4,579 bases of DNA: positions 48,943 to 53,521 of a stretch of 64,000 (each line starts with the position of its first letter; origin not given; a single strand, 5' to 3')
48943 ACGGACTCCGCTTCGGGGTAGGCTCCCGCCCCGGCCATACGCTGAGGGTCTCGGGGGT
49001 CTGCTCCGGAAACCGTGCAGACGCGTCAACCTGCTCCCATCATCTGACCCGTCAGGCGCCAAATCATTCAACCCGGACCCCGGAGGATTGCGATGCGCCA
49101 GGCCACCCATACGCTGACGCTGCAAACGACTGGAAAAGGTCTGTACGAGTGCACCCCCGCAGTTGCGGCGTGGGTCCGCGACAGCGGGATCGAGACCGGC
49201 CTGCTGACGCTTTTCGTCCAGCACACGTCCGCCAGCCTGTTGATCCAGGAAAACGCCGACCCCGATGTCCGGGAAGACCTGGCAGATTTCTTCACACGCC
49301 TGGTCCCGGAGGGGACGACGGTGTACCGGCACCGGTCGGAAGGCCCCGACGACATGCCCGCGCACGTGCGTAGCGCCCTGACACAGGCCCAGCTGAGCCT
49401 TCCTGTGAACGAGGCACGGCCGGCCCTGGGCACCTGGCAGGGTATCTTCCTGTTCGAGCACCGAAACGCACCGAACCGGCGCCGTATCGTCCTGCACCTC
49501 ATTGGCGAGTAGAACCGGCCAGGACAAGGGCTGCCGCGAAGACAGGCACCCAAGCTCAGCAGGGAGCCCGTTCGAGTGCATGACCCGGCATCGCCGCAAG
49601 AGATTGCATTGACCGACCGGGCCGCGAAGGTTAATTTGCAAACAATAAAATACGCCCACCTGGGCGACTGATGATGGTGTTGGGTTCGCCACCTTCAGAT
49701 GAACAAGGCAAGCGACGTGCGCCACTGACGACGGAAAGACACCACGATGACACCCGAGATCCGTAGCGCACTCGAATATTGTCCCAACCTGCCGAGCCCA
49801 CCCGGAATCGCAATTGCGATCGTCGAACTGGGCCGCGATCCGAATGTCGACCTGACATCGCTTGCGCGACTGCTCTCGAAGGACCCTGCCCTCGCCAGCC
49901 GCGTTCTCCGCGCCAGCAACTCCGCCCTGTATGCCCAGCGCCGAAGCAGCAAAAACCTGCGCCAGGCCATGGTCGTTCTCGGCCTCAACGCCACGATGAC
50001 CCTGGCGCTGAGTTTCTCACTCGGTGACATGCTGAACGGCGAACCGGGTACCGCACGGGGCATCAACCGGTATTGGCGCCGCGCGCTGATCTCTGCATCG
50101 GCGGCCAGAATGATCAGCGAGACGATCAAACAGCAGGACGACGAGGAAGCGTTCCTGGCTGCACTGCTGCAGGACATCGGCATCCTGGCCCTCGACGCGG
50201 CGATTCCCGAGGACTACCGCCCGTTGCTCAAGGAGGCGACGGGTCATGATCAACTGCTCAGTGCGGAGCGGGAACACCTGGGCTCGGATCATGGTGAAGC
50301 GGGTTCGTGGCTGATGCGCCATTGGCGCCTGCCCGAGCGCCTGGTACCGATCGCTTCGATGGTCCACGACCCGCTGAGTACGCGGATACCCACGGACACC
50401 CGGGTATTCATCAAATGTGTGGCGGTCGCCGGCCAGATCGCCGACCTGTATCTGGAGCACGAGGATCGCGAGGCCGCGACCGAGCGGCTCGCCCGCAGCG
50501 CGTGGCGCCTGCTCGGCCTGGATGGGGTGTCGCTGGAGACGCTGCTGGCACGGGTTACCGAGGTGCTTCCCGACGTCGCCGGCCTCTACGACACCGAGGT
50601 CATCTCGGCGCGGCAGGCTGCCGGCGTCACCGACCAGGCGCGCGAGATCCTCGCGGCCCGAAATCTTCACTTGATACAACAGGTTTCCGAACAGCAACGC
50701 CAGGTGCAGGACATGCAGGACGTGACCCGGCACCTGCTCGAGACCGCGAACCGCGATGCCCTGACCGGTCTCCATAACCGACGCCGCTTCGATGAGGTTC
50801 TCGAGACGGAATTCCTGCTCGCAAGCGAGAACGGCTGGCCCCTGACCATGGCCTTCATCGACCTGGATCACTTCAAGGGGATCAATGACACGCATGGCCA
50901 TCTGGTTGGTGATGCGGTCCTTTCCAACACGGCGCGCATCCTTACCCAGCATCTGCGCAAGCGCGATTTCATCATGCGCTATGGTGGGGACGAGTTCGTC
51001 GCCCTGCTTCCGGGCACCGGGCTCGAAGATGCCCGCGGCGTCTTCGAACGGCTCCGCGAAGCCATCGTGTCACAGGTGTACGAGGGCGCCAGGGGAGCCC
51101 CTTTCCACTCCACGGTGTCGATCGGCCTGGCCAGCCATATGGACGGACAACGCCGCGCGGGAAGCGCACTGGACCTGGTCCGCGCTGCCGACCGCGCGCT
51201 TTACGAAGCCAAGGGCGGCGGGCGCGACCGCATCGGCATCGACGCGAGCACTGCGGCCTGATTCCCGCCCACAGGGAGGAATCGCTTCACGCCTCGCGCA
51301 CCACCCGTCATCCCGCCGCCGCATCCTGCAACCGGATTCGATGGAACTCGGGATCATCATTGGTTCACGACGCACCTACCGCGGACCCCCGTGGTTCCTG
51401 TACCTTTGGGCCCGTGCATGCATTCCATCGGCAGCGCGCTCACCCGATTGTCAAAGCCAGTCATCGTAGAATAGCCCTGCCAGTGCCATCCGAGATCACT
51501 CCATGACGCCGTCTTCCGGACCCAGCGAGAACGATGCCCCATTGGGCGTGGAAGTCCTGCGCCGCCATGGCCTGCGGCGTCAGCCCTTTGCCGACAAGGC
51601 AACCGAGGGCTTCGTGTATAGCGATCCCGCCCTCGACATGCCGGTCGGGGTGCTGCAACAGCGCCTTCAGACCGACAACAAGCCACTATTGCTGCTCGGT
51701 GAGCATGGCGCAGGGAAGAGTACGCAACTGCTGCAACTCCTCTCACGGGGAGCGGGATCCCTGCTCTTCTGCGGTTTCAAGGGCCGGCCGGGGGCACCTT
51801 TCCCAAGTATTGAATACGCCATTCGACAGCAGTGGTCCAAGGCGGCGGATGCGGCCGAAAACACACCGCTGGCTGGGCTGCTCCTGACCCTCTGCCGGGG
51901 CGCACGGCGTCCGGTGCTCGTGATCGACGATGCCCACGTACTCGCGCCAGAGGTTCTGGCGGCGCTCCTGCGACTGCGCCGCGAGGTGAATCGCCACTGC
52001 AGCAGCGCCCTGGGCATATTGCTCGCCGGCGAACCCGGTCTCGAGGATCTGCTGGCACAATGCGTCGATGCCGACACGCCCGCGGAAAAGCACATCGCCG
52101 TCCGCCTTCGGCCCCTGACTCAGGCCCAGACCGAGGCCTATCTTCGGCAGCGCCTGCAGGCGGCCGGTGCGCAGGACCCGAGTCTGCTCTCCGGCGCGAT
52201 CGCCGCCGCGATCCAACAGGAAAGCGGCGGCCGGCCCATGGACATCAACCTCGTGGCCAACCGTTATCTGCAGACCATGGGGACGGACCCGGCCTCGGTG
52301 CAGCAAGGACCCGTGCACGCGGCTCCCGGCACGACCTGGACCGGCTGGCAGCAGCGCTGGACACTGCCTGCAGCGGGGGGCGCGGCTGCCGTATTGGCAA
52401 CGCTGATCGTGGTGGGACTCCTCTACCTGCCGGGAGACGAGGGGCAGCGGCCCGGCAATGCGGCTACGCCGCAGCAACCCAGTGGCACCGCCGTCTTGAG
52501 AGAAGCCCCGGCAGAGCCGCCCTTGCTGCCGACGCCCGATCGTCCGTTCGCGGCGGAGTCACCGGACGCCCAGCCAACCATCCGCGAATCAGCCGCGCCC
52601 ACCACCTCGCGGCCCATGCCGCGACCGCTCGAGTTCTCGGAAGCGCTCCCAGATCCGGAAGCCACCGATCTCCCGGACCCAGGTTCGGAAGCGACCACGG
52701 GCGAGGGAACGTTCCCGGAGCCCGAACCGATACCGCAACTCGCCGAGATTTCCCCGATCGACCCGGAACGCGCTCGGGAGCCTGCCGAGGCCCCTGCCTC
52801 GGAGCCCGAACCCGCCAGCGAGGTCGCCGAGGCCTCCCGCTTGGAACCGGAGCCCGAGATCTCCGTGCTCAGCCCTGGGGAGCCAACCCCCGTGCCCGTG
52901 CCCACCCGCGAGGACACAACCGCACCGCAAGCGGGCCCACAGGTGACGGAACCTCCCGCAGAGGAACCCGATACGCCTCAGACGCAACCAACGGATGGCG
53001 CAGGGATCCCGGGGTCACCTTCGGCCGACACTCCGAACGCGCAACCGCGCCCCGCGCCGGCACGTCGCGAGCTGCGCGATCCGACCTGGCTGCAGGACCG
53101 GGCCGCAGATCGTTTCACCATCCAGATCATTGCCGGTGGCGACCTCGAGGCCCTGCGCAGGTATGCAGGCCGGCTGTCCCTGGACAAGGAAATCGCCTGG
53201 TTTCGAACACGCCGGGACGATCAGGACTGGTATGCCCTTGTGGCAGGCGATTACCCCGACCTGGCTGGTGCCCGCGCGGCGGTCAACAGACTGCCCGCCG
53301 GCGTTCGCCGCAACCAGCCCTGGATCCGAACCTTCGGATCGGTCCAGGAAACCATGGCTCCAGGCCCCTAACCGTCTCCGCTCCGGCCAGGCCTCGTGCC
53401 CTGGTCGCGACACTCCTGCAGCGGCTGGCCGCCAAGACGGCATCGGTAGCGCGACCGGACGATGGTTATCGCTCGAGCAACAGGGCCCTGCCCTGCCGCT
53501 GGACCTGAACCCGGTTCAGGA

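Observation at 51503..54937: Candidate undescribed envelope module: minimal secretin plus retropepsin-like partner, facing an ExeA-architecture AAA/SPOR protein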

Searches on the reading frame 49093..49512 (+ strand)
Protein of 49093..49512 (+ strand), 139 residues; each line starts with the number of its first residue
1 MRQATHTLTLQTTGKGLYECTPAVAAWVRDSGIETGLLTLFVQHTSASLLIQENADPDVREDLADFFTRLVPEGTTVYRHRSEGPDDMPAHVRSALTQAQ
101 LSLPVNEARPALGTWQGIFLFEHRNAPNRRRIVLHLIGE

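Call 3: search_protein_families(library=pfam, proteins=[window:49093-49512:+], max_evalue=0.01)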
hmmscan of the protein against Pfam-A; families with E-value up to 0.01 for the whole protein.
window:49093-49512:+ (139 aa): 1 family
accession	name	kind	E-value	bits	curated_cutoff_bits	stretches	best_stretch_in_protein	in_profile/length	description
PF01894.22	UPF0047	-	4.9e-40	136.8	27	1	20-135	2-116/117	Uncharacterised protein family UPF0047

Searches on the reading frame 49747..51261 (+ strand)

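Call 3: search_protein_families(library=pfam, proteins=[window:49747-51261:+], max_evalue=0.01)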
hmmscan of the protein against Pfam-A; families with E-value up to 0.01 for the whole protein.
window:49747-51261:+ (504 aa): 3 families
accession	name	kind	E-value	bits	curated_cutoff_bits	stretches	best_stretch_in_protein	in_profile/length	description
PF08668.18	HDOD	-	2.7e-52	177.5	22.9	1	15-209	1-196/196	HDOD domain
PF00990.26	GGDEF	-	3e-40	138.1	23.8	1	334-495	1-161/161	Diguanylate cyclase, GGDEF domain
PF17853.6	GGDEF_2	-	0.0026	18.4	24.5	0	388-442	34-86/116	GGDEF-like domain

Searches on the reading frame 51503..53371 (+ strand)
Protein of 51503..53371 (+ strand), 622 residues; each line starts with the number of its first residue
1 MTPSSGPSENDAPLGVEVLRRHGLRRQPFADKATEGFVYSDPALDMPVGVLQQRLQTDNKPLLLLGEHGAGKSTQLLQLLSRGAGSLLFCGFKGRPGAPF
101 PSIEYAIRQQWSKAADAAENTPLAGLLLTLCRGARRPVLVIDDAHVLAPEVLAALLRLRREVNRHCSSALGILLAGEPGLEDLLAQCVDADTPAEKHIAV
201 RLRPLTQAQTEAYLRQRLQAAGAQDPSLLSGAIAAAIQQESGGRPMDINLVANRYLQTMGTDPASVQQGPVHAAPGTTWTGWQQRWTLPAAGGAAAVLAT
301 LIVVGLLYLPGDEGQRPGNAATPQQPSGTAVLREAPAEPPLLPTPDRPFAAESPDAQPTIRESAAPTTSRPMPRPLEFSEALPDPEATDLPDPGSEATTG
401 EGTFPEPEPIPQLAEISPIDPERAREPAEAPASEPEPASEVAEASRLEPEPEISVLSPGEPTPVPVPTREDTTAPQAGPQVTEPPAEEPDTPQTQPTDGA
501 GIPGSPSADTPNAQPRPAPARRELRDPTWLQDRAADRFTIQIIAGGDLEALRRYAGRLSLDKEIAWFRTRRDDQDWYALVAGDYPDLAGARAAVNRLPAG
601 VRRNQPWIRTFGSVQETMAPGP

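Call 3: search_protein_families(library=pfam, proteins=[window:51503-53371:+], max_evalue=0.01)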
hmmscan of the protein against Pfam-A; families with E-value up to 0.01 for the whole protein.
window:51503-53371:+ (622 aa): 3 families
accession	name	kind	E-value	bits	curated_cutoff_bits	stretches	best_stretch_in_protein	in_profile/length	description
PF13401.12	AAA_22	-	1e-10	42.4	27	1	59-184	5-130/130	AAA domain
PF05036.18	SPOR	-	2.1e-09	38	21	1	536-610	3-76/76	SPOR domain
PF13191.12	AAA_16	-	0.0031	18.5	32.6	0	60-164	25-161/167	AAA ATPase domain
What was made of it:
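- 51503..53371 (+): Gene A: AAA_22 ATPase, one TM segment, Pro/Glu-rich linker and SPOR domain. It is convergent with the B-C operon. It is a neighbour and probably not a component. Pfam hits (call 3).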

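Call 4: search_protein_families(library=ncbifam, proteins=[window:51503-53371:+], max_evalue=0.01)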
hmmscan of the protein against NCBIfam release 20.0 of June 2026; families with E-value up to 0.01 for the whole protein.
window:51503-53371:+ (622 aa): 2 families
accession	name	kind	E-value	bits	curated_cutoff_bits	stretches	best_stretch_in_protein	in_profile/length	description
TIGR03015.1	pepcterm_ATPase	hypoth_equivalog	7.1e-16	58.4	324.5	1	23-256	7-243/269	XrtA/PEP-CTERM system-associated ATPase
NF008153.0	PRK10905.1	equivalog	2.2e-11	43.6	256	1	433-616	250-421/424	cell division protein DamX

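Call 42: find_homologous_proteins(query=window:51503-53371:+, max_evalue=1e-10)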
Query window:51503-53371:+ (622 aa): 33 proteins with E <= 1e-10 among 8000 candidates.
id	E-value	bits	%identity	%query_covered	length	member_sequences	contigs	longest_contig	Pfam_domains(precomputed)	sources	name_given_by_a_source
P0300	0.0e+0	1367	100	100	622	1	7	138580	PF05036.19,PF13401.13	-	-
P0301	0.0e+0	1164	87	100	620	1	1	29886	PF05036.19,PF13401.13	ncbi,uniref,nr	ncbi:AAA family ATPase [Thioalkalivibrio sp.]|uniref:AAA family ATPase n=1 Tax=Thioalkalivibrio sp. 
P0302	0.0e+0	1122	85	100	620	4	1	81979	PF05036.19,PF13401.13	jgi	jgi:DamX protein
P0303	0.0e+0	1112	85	100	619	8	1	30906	PF05036.19,PF13401.13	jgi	jgi:DamX protein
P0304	0.0e+0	1110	84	100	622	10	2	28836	PF05036.19,PF13401.13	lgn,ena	-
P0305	1.5e-294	997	86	63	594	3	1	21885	PF05036.19,PF13401.13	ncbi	-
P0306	1.4e-147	511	48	100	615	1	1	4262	PF05036.19,PF13401.13,PF13191.13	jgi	-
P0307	1.4e-144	501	63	42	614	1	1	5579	PF05036.19,PF13401.13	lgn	-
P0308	1.8e-144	501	47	100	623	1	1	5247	PF05036.19,PF13401.13,PF13191.13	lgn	-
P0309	9.2e-144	498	52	58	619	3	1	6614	PF05036.19,PF13401.13,PF13191.13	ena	-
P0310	6.2e-143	496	46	99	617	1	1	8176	PF05036.19,PF13401.13,PF13191.13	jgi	-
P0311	1.5e-141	491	46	100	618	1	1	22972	PF05036.19,PF13401.13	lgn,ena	-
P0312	5.6e-138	479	46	100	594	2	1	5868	PF05036.19,PF13401.13,PF13191.13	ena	-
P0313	1.6e-137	478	46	100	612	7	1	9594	PF05036.19,PF13401.13,PF13191.13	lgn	-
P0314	4.0e-137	477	47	100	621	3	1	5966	PF05036.19,PF13401.13,PF13191.13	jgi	jgi:DamX protein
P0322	4.2e-116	407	49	50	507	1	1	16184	PF05036.19,PF13401.13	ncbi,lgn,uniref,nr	ncbi:sporulation protein [Thioalkalivibrio denitrificans]|uniref:Sporulation protein n=1 Tax=Thioalk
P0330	5.0e-91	324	36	98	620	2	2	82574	PF05036.19,PF13401.13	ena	-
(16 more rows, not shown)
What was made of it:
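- Closest known: DamX and the AAA_22+SPOR proteins found downstream of pilQ-aroK-aroB. Same: JGI names the homologues 'DamX protein' (call 42).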

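Call 44: find_encoding_contigs(protein=P0330, flank=8000, max_places=1)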
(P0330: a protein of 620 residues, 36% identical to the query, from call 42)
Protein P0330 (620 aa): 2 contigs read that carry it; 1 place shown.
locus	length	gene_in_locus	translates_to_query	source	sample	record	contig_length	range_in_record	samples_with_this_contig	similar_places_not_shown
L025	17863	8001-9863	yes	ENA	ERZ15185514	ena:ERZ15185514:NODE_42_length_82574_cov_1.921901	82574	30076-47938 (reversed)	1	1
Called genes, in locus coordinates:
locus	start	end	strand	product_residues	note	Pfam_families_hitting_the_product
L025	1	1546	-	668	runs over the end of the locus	PF01541:GIY-YIG, PF27096:UvrC_M, PF02151:UVR, PF22920:UvrC_RNaseH, PF08459:UvrC_RNaseH_dom, PF14520:HHH_5, PF00633:HHH (weak)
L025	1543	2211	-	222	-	PF03167:UDG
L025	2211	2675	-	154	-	PF01928:CYTH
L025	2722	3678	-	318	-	PF00108:Thiolase_N, PF08545:ACP_syn_III, PF08541:ACP_syn_III_C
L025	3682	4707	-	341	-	PF02504:FA_synthesis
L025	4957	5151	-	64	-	PF01783:Ribosomal_L32p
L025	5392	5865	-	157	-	PF02620:YceD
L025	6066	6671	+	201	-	PF02545:Maf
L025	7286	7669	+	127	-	-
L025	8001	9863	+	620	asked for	PF13401:AAA_22, PF05036:SPOR (weak)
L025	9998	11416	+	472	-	PF02120:Flg_hook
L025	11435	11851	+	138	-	PF01312:Bac_export_2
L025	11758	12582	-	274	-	PF10975:DUF2802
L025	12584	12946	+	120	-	-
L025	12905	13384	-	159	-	PF01584:CheW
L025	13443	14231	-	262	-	PF01584:CheW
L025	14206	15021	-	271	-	PF01656:CbiA, PF02374:ArsA_ATPase (weak), PF06564:CBP_BcsQ (weak), PF10609:ParA (weak), PF13614:AAA_31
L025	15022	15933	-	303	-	PF13677:MotB_plug, PF00691:OmpA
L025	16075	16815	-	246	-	PF20560:MotA_N, PF01618:MotA_ExbB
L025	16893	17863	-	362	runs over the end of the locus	PF00072:Response_reg, PF01339:CheB_methylest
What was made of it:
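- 51503..53371 (+): The orthologue in L025 lies beside fliK without B-C (call 44).
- On ExeA / GspA: An orthologue occurs without B-C (call 44).
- Closest known: ExeA/GspA. Different: An orthologue is present without the pair (call 44).
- L025 has the same flagellar cluster edge without the pair (call 44).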

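Call 45: find_encoding_contigs(protein=P0322, flank=8000, max_places=1)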
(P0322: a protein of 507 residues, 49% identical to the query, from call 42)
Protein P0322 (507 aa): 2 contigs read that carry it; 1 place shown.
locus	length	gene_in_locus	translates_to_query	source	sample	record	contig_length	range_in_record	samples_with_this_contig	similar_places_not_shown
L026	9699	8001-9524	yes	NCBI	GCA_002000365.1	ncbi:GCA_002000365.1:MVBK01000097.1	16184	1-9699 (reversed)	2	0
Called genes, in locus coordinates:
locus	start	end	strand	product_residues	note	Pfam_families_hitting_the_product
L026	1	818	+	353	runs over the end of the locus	PF11104:PilM_2, PF06723:MreB_Mbl (faint), PF14450:FtsA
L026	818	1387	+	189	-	PF05137:PilN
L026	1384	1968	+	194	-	PF04350:PilO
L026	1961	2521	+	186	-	PF04351:PilP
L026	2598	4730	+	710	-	PF11741:AMIN, PF21305:type_II_gspD_N0 (weak), PF07660:STN, PF03958:Secretin_N, PF00263:Secretin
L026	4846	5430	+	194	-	PF13238:AAA_18 (weak), PF13671:AAA_33 (weak), PF01202:SKI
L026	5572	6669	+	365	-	PF00465:Fe-ADH (weak), PF13685:Fe-ADH_2, PF01761:DHQ_synthase, PF24621:DHQS_C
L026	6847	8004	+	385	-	PF01966:HD, PF13286:HD_assoc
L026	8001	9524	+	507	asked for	PF13401:AAA_22, PF05036:SPOR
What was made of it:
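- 51503..53371 (+): The paralogue in L026 follows pilQ-aroK-aroB (call 45).
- Closest known: DamX and the AAA_22+SPOR proteins found downstream of pilQ-aroK-aroB. Same: The T. denitrificans paralogue follows pilMNOPQ-aroK-aroB (call 45).
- L026 carries a paralogue after pilMNOPQ-aroK-aroB-HD (call 45). A paralogue of A lies near the pilQ secretin operon (call 45).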

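Call 49: search_solved_structures(query=window:51503-53371:+, max_evalue=1, show_alignments=0)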
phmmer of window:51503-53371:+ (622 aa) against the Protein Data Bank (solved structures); distinct sequences matched with E-value up to 1: 2.
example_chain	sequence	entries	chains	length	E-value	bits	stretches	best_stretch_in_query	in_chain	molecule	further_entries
2lfv_A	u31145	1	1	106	1.6e-08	36.8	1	532-616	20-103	Protein damX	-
1fnn_A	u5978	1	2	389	0.037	15.7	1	137-254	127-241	CELL DIVISION CONTROL PROTEIN 6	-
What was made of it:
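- Closest known: DamX and the AAA_22+SPOR proteins found downstream of pilQ-aroK-aroB. Same: The C-terminal SPOR domain is closest to E. coli DamX (2LFV, E 1.6e-8; NF008153 partial hit) (calls 4, 49).
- Checked: The closest solved SPOR domain is E. coli DamX, 2LFV (E 1.6e-8, call 49).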

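Call 79: search_protein_families(library=phrogs, proteins=[window:51503-53371:+], max_evalue=0.001)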
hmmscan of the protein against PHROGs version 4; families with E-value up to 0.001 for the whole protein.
window:51503-53371:+ (622 aa): 1 family
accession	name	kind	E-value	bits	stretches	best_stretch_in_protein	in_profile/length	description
phrog_296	-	integration and excision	1.3e-05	25.1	1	135-243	388-487/626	DNA transposition protein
